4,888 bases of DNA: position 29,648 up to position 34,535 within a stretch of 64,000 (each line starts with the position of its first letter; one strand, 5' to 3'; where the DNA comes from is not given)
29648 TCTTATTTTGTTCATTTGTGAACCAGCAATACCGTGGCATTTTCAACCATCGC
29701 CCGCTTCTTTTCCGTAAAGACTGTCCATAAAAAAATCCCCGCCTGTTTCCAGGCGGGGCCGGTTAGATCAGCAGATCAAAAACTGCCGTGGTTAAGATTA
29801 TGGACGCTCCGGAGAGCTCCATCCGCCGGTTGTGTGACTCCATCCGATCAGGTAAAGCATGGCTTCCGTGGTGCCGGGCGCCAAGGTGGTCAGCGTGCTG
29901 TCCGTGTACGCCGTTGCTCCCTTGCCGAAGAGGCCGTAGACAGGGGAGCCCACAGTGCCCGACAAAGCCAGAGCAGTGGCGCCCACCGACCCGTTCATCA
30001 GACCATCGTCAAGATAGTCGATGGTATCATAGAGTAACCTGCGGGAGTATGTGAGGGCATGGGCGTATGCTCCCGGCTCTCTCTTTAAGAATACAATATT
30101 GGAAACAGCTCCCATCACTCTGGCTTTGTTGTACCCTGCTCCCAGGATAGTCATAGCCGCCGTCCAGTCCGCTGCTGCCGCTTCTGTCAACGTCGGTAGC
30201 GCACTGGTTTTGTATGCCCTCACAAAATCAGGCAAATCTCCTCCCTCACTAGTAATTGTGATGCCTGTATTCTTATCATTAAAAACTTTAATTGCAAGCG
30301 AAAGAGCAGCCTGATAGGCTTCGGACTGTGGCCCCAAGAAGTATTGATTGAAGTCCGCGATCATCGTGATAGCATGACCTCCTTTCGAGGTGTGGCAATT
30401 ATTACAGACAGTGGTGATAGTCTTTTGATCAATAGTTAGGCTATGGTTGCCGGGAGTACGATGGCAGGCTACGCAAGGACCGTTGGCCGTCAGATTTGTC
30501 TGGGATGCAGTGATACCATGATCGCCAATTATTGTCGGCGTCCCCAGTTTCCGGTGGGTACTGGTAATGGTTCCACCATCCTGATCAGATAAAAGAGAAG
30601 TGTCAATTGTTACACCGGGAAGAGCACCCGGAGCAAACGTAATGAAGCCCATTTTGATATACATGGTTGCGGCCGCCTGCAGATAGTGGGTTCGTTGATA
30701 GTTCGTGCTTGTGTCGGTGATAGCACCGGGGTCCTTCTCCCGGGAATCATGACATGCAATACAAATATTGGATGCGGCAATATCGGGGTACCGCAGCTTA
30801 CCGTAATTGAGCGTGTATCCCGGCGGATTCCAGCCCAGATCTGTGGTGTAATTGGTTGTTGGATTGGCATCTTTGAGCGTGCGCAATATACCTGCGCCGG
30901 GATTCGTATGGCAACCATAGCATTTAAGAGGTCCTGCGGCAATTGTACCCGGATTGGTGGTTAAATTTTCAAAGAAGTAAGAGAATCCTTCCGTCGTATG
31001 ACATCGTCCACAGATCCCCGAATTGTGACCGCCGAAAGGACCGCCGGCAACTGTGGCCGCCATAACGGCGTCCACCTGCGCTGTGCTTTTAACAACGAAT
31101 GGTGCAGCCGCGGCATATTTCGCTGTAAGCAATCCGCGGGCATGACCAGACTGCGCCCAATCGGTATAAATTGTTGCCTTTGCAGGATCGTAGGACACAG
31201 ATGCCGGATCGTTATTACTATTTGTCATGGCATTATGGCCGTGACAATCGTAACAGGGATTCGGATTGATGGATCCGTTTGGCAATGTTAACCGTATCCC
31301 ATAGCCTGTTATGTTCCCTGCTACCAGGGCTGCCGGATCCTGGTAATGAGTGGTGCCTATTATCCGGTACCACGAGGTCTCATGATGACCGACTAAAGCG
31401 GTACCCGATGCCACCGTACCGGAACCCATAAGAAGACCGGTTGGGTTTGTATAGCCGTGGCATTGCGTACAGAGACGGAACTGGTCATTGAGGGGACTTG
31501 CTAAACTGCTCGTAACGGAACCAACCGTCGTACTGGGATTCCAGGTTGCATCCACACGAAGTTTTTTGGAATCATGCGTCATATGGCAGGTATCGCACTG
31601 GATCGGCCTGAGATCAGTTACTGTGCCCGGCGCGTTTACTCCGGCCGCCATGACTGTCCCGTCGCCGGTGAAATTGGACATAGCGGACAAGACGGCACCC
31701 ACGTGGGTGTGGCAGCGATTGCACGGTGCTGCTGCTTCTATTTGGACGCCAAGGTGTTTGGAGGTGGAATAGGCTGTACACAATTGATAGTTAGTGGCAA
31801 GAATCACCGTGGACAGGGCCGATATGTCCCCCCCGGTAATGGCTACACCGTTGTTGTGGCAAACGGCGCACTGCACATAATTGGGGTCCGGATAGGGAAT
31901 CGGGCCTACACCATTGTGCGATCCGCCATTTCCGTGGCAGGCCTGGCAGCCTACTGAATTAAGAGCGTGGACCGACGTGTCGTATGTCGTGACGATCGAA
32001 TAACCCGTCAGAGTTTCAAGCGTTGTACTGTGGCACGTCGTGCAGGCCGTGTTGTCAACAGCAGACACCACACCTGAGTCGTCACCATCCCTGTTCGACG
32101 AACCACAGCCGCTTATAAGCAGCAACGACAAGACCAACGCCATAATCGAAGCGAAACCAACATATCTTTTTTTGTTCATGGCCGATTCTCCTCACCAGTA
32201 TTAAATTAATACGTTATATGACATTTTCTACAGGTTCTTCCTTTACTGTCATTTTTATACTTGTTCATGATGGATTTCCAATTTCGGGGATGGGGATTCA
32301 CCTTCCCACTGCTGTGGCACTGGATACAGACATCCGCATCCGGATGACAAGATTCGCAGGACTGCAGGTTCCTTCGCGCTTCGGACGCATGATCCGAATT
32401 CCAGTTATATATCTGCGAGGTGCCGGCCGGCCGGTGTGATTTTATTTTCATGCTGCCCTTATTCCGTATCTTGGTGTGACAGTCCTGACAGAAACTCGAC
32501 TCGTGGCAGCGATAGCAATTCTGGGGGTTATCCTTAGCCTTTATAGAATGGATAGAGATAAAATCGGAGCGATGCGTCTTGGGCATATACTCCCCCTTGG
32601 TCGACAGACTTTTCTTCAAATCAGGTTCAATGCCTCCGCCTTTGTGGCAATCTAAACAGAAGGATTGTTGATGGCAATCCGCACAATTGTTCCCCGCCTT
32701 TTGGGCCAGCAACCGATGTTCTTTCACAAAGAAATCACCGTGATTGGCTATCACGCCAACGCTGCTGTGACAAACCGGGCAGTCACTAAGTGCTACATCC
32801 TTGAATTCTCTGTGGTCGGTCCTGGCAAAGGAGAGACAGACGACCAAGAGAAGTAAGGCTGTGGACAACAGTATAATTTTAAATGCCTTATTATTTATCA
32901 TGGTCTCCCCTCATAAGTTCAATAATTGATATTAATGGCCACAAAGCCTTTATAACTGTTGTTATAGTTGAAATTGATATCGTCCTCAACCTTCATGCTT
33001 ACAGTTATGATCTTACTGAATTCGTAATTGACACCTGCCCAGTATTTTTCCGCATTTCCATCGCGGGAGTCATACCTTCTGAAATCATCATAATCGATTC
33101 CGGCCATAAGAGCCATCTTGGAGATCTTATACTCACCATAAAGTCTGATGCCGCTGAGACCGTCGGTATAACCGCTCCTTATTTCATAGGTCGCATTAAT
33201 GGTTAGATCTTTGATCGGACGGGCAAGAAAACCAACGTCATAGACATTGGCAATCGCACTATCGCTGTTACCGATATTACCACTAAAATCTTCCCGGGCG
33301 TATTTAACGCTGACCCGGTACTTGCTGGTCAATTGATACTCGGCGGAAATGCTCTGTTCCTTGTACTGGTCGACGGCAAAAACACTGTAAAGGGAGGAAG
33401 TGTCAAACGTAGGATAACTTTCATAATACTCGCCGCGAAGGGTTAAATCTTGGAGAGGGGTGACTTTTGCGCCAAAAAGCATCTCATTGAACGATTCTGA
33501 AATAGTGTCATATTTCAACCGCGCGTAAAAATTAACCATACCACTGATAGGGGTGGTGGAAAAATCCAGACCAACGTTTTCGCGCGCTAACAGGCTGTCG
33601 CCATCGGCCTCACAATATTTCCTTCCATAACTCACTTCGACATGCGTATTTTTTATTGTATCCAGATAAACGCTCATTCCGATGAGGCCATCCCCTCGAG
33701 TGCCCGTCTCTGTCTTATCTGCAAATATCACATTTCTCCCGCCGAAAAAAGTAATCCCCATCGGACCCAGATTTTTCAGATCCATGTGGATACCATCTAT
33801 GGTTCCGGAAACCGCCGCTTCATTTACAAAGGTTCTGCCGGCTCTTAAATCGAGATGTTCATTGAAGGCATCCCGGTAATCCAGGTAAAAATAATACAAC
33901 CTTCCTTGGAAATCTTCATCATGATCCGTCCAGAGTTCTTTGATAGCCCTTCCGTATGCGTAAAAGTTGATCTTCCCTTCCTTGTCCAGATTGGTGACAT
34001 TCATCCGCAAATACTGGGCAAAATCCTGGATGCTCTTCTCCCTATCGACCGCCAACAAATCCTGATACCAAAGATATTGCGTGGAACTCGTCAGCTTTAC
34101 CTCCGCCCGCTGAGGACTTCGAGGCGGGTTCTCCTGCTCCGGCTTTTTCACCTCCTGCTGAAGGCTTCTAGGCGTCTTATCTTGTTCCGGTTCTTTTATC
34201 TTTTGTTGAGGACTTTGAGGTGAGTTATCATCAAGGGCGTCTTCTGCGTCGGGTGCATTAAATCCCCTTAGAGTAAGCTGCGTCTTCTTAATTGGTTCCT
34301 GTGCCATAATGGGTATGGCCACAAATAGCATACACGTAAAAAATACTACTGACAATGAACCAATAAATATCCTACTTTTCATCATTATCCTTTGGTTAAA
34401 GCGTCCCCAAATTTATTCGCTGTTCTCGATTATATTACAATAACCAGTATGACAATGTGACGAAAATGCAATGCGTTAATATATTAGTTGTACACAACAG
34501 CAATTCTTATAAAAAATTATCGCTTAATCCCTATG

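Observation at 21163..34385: Self-contained quinone-to-surface electron conduit island in a syntroph-like genome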

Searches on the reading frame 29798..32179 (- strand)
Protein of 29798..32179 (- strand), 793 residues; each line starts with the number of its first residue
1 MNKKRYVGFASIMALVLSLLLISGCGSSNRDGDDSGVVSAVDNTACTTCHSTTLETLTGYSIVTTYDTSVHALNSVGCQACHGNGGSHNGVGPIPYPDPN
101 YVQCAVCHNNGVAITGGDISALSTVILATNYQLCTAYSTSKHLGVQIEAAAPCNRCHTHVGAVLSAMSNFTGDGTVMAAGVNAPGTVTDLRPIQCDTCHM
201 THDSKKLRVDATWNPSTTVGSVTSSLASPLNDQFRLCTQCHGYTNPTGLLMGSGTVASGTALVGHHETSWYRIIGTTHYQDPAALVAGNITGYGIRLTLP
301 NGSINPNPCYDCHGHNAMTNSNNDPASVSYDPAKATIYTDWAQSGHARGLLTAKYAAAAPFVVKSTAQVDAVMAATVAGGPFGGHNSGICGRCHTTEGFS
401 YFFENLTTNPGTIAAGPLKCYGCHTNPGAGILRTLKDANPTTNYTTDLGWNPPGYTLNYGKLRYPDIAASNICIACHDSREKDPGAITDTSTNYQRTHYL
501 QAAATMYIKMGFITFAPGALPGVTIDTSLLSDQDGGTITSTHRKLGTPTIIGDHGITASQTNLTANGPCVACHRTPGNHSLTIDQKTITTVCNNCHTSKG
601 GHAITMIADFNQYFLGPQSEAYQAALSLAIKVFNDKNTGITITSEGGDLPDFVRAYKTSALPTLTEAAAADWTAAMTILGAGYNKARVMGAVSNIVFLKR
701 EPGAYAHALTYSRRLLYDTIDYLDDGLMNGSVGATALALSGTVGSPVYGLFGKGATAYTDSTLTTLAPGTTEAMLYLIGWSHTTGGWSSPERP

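Call 4: search_protein_families(library=pfam, proteins=[window:29798-32179:-], max_evalue=0.01)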
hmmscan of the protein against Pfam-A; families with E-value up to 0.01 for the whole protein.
window:29798-32179:- (793 aa): 4 families
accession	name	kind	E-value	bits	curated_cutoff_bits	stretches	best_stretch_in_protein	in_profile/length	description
PF14522.11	Cytochrome_C7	-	6.5e-14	51.9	24.8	1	42-109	12-67/67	Cytochrome c7 and related cytochrome c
PF14537.11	Cytochrom_c3_2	-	3.7e-11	43.8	25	0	39-108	22-78/79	Cytochrome c3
PF09699.15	Paired_CXXCH_1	-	2.7e-09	37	20.6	1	565-599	5-39/41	Doubled CXXCH motif (Paired_CXXCH_1)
PF13435.11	Cytochrome_C554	-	0.0016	19.8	20.8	1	40-83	45-84/84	Cytochrome c554 and c-prime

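Call 5: search_protein_families(library=ncbifam, proteins=[window:29798-32179:-], max_evalue=0.01)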
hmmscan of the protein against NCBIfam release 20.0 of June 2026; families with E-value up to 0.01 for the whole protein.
window:29798-32179:- (793 aa): 5 families
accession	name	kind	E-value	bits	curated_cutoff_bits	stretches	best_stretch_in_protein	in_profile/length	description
TIGR03508.1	decahem_SO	subfamily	1.1e-06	28.3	192.2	0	40-242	67-249/258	DmsE family decaheme c-type cytochrome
NF041198.1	UshA_like_PCGU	equivalog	1.1e-05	24.3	275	1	43-110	442-510/519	UshA-like (seleno)protein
NF045617.1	mostly_LP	subfamily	0.0011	19.1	43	1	12-64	2-55/119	putative T6SS immunity periplasmic lipoprotein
TIGR03408.1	urea_trans_UrtC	equivalog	0.0012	18.6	296.2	1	621-737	47-151/313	urea ABC transporter permease subunit UrtC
TIGR01905.1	paired_CXXCH_1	subfamily_domain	0.0026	17.7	25.2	0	565-599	5-39/41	doubled CXXCH domain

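Call 19: find_homologous_proteins(query=window:29798-32179:-, region=1-793)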
Query window:29798-32179:-, residues 1-793 (793 aa): 202 proteins with E <= 0.001 among 8000 candidates; the best 120 are listed.
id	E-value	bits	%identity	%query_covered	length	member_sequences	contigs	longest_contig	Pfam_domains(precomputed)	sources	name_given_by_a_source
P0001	0.0e+0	1820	99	100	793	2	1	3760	PF09699.16,PF14537.12,PF14522.12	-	-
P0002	0.0e+0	1360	76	100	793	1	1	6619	PF09699.16,PF14537.12,PF14522.12,PF22113.2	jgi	jgi:hypothetical protein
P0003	0.0e+0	1277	72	100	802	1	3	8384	PF09699.16,PF14537.12,PF14522.12,PF22113.2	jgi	-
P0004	0.0e+0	1275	72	100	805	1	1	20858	PF09699.16,PF14537.12,PF14522.12,PF22113.2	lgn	-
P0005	0.0e+0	1245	72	99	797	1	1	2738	PF09699.16,PF14537.12,PF14522.12,PF22113.2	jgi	jgi:hypothetical protein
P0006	0.0e+0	1179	68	100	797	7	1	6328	PF09699.16,PF14537.12,PF14522.12,PF22113.2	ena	-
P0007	0.0e+0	1178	68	100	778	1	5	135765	PF09699.16,PF14537.12,PF14522.12,PF22113.2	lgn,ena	-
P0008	0.0e+0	1168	68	98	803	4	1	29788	PF14537.12,PF14522.12,PF22113.2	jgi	jgi:hypothetical protein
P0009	0.0e+0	1149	67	100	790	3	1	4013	PF09699.16,PF14537.12,PF14522.12,PF22113.2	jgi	-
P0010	0.0e+0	1099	63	100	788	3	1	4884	PF09699.16,PF14537.12,PF14522.12,PF22113.2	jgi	jgi:hypothetical protein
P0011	0.0e+0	1072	62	100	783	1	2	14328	PF09699.16,PF14537.12,PF14522.12,PF22113.2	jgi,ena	-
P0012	0.0e+0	1061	62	100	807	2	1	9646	PF09699.16,PF14537.12,PF14522.12,PF22113.2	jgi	jgi:hypothetical protein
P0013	0.0e+0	1050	64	97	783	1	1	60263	PF09699.16,PF14537.12,PF14522.12,PF22113.2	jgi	jgi:hypothetical protein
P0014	0.0e+0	1037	61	99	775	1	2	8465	PF09699.16,PF14537.12,PF14522.12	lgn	-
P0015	0.0e+0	1020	60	100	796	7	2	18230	PF09699.16,PF14537.12,PF14522.12,PF22113.2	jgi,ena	jgi:hypothetical protein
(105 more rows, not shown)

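Call 21: find_related_loci(query=A1, collection=genome_contigs, flank=10000)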
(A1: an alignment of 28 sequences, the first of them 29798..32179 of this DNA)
Query A1 (793 aa) in genome_contigs; peptide patterns used: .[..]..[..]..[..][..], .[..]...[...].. (x = any residue, [..] = any of these).
182 stretches matched a pattern; 156 encode a relative of the query (tblastn E <= 1e-3); the best 80 are kept; 77 distinct loci.
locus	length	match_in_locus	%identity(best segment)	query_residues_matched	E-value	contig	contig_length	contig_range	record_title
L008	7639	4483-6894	45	10-793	0e+0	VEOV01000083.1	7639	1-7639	MAG: Geobacter sp. isolate MnB_3 Mn-Geobacter-2_105938, whole genome shotgun sequence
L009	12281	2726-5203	53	4-793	0e+0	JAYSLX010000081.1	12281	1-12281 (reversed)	MAG: Geobacteraceae bacterium isolate GFS_10510 GFS_10510_80, whole genome shotgun sequence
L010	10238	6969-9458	39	4-793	7e-152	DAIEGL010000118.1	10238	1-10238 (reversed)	MAG TPA_asm: Geobacter sp. isolate clean984 k141_1693802, whole genome shotgun sequence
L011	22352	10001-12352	56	9-793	0e+0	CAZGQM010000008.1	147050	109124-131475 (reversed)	MAG TPA_asm: uncultured Geoanaerobacter sp. isolate SRP302447_co2_673 genome assembly, contig: NODE_374_length_147050_co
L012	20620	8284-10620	39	12-793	3e-149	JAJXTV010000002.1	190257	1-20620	MAG: Nitrospirae bacterium isolate BP4.bin66 NODE_29_length_190257_cov_2.622453, whole genome shotgun sequence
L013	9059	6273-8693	47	4-793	0e+0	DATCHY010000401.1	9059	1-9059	MAG TPA_asm: Geomonas sp. isolate SMAG_U7845 k141_953473, whole genome shotgun sequence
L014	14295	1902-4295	38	1-793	3e-144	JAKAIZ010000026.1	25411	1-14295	MAG: Nitrospirae bacterium isolate WY3.bin57 NODE_3023_length_25411_cov_2.335311, whole genome shotgun sequence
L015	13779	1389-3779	38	3-793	1e-141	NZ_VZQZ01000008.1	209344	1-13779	Oryzomonas japonica strain Red96 contig8, whole genome shotgun sequence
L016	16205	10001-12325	38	4-793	4e-141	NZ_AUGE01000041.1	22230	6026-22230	Citrifermentans bremense R1 K419DRAFT_scaffold00039.39_C, whole genome shotgun sequence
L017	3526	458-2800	38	1-793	3e-135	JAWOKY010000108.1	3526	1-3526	MAG: Thermodesulfovibrionales bacterium isolate bin_2_1 c_000024705682, whole genome shotgun sequence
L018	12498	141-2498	36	3-793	6e-132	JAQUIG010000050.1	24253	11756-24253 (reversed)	MAG: Desulfuromonadaceae bacterium isolate STCSWMC_55 NODE_4869_length_24253_cov_6.715369_ST_CSWMC, whole genome shotgun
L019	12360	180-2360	38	43-793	1e-119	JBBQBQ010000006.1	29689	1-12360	MAG: Desulfuromonadales bacterium isolate Co_metawrap_1341 Cmw_1341_k141_7390104_length_29689_cov_7.0000, whole genome s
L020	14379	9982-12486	34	4-793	3e-115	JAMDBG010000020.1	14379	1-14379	MAG: Deltaproteobacteria bacterium isolate FK_Sedi_B_Bin.221 NODE_16162_length_14379_cov_2.0261, whole genome shotgun se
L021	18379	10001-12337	40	3-793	3e-140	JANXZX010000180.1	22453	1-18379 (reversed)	MAG: Geobacteraceae bacterium isolate GL140_5_metabat_114 GL140_5_k141_1784117, whole genome shotgun sequence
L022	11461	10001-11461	44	22-509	7e-111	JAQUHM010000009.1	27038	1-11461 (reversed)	MAG: Geobacteraceae bacterium isolate STCSWMC_37 NODE_4023_length_27038_cov_3.360447_ST_CSWMC, whole genome shotgun sequ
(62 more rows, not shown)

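Call 34: find_encoding_contigs(protein=P0004, flank=10000, max_places=2)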
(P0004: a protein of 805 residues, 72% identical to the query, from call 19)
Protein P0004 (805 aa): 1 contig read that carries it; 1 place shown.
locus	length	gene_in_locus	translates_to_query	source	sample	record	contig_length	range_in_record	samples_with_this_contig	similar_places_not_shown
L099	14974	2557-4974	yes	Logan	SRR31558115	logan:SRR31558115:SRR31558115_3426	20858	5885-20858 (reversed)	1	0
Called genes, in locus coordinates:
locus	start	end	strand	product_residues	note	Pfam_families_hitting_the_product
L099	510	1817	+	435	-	-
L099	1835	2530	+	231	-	PF22113:Mtrc-MtrF_II-IV_dom (faint), PF14522:Cytochrome_C7 (faint)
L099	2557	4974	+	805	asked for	PF14537:Cytochrom_c3_2 (faint), PF22113:Mtrc-MtrF_II-IV_dom (weak), PF09699:Paired_CXXCH_1 (faint), PF14522:Cytochrome_C7 (faint), PF22113:Mtrc-MtrF_II-IV_dom (weak)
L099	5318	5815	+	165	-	PF14522:Cytochrome_C7 (faint), PF09699:Paired_CXXCH_1 (faint)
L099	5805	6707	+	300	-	PF13534:Fer4_17 (faint), PF12838:Fer4_7 (weak), PF13247:Fer4_11, PF12797:Fer4_2 (weak), PF13237:Fer4_10, PF12838:Fer4_7 (weak), PF13187:Fer4_9 (weak), PF13247:Fer4_11, +3 more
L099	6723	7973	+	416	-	PF03916:NrfD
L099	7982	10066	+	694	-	PF03264:Cytochrom_NNT, PF14522:Cytochrome_C7 (faint), PF14537:Cytochrom_c3_2 (faint), PF02085:Cytochrom_CIII (faint), PF22113:Mtrc-MtrF_II-IV_dom (weak)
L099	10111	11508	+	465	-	PF05140:ResB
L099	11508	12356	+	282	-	PF01578:Cytochrom_C_asm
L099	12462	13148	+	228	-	PF13623:SurA_N_2, PF13624:SurA_N_3, PF09312:SurA_N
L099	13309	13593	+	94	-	-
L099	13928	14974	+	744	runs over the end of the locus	PF04879:Molybdop_Fe4S4, PF00384:Molybdopterin, PF01568:Molydop_binding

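Call 35: find_encoding_contigs(protein=P0007, flank=10000, max_places=2)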
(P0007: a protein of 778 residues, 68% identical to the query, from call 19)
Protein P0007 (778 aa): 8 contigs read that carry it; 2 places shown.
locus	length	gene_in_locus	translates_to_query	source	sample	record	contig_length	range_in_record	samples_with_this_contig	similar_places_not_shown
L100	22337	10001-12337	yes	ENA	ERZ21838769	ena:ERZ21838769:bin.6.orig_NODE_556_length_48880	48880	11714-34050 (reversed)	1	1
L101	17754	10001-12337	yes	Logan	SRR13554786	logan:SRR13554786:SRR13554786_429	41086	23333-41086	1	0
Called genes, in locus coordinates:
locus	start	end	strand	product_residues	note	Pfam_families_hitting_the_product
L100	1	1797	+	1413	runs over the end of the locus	PF01326:PPDK_N, PF00391:PEP-utilizers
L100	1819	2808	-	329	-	PF00989:PAS (weak), PF08448:PAS_4 (weak), PF13426:PAS_9 (weak), PF08447:PAS_3, PF00990:GGDEF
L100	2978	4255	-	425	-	PF00044:Gp_dh_N, PF02800:Gp_dh_C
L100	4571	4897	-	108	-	PF14697:Fer4_21 (faint), PF13183:Fer4_8 (faint), PF00037:Fer4, PF12797:Fer4_2 (weak), PF12837:Fer4_6, PF13237:Fer4_10 (weak), PF12838:Fer4_7, PF13187:Fer4_9, +2 more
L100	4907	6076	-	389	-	PF03599:CdhD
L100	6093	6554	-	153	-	PF12802:MarR_2, PF22381:Staph_reg_Sar_Rot, PF01047:MarR, PF13463:HTH_27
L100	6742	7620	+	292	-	PF01963:TraB_PrgY_gumN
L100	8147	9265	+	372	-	-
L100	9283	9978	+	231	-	PF22113:Mtrc-MtrF_II-IV_dom (faint), PF14522:Cytochrome_C7 (faint)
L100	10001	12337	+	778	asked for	PF14537:Cytochrom_c3_2 (faint), PF22113:Mtrc-MtrF_II-IV_dom (faint), PF09699:Paired_CXXCH_1 (faint), PF14522:Cytochrome_C7 (faint)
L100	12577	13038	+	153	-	PF13435:Cytochrome_C554 (faint), PF14522:Cytochrome_C7 (faint), PF09699:Paired_CXXCH_1 (faint), PF14537:Cytochrom_c3_2 (weak)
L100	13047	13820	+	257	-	PF12838:Fer4_7, PF13183:Fer4_8 (weak), PF13247:Fer4_11, PF13187:Fer4_9 (weak), PF13237:Fer4_10 (weak), PF12797:Fer4_2 (weak), PF00037:Fer4 (weak), PF12837:Fer4_6 (weak), +6 more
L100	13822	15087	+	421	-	PF03916:NrfD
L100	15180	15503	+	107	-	PF13442:Cytochrome_CBB3, PF00034:Cytochrom_C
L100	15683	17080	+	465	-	PF05140:ResB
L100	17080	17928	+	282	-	PF01578:Cytochrom_C_asm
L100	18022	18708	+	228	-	PF13623:SurA_N_2, PF13624:SurA_N_3, PF09312:SurA_N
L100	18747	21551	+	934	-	PF02085:Cytochrom_CIII (faint), PF09699:Paired_CXXCH_1 (faint), PF14522:Cytochrome_C7 (faint), PF14537:Cytochrom_c3_2 (faint), PF22113:Mtrc-MtrF_II-IV_dom (faint)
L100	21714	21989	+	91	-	-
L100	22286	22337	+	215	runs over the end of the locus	PF05140:ResB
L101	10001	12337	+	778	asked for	PF14537:Cytochrom_c3_2 (faint), PF22113:Mtrc-MtrF_II-IV_dom (faint), PF09699:Paired_CXXCH_1 (faint), PF14522:Cytochrome_C7 (faint)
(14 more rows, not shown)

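Call 59: search_solved_structures(query=window:29798-32179:-, max_evalue=0.01)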
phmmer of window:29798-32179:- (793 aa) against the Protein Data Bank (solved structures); distinct sequences matched with E-value up to 0.01: 0.

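Call 69: search_protein_families(library=pfam, proteins=[L100:18747-21551:+], max_evalue=0.001)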
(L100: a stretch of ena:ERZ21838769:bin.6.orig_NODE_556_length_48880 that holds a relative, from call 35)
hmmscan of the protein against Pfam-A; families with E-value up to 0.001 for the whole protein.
L100:18747-21551:+ (934 aa): 6 families
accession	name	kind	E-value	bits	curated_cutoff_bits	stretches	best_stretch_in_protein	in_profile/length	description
PF14522.11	Cytochrome_C7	-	7.5e-22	77.4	24.8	1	463-532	7-67/67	Cytochrome c7 and related cytochrome c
PF14537.11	Cytochrom_c3_2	-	4.4e-20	72.4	25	1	197-285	7-79/79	Cytochrome c3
PF09699.15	Paired_CXXCH_1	-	2e-16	59.8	20.6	2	256-287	8-39/41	Doubled CXXCH motif (Paired_CXXCH_1)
PF22113.1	Mtrc-MtrF_II-IV_dom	-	8e-14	52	30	0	318-485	9-172/176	Outer membrane cytochrome MtrC/MtrF-like, domains II/IV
PF01292.26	Ni_hydr_CYTB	-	2.4e-09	37.7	30.1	2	665-843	1-155/179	Prokaryotic cytochrome b561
PF02085.21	Cytochrom_CIII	-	3e-08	34.3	22.9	0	291-403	7-101/101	Class III cytochrome C family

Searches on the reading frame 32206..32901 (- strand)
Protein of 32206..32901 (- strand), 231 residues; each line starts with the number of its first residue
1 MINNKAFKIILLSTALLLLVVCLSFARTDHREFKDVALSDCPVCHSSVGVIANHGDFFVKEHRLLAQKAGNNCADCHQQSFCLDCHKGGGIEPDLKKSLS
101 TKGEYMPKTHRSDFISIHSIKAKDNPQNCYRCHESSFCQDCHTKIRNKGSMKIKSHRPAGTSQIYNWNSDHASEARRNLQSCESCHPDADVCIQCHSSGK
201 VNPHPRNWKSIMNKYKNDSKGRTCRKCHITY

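Call 4: search_protein_families(library=pfam, proteins=[window:32206-32901:-], max_evalue=0.01)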
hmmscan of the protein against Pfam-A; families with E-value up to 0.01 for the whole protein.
window:32206-32901:- (231 aa): 1 family
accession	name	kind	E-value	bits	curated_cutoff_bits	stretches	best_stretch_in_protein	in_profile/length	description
PF14522.11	Cytochrome_C7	-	1.7e-06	28.2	24.8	0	61-134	4-49/67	Cytochrome c7 and related cytochrome c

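Call 5: search_protein_families(library=ncbifam, proteins=[window:32206-32901:-], max_evalue=0.01)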
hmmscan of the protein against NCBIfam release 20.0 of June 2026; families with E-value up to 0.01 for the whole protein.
window:32206-32901:- (231 aa): 1 family
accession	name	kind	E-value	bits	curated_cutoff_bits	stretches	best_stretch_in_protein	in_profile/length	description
TIGR03508.1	decahem_SO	subfamily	0.0076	15.7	192.2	0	34-188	30-176/258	DmsE family decaheme c-type cytochrome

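Call 61: search_solved_structures(query=window:32206-32901:-, max_evalue=0.01)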
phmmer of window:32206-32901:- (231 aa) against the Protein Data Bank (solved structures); distinct sequences matched with E-value up to 0.01: 0.

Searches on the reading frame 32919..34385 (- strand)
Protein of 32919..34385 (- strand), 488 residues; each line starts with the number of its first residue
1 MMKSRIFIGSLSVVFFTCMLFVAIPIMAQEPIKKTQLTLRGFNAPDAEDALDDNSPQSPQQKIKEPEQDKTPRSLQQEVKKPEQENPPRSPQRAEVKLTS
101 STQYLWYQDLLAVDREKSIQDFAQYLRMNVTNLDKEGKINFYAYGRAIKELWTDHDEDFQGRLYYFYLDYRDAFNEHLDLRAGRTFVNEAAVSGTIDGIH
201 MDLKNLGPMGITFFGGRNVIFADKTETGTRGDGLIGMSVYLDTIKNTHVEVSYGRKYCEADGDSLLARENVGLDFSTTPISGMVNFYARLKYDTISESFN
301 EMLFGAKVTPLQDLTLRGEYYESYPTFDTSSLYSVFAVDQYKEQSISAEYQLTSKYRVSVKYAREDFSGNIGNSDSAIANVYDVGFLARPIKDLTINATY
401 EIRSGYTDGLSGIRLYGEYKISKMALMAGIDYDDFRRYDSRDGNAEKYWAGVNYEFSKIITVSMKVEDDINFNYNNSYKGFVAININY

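Call 4: search_protein_families(library=pfam, proteins=[window:32919-34385:-], max_evalue=0.01)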
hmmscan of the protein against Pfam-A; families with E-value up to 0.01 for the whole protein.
window:32919-34385:- (488 aa): 1 family
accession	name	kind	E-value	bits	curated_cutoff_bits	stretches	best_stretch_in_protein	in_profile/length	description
PF13609.12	Porin_4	-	0.00032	21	27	1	295-466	91-270/310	Gram-negative porin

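Call 5: search_protein_families(library=ncbifam, proteins=[window:32919-34385:-], max_evalue=0.01)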
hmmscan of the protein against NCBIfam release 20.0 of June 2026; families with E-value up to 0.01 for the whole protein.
window:32919-34385:- (488 aa): 0 families
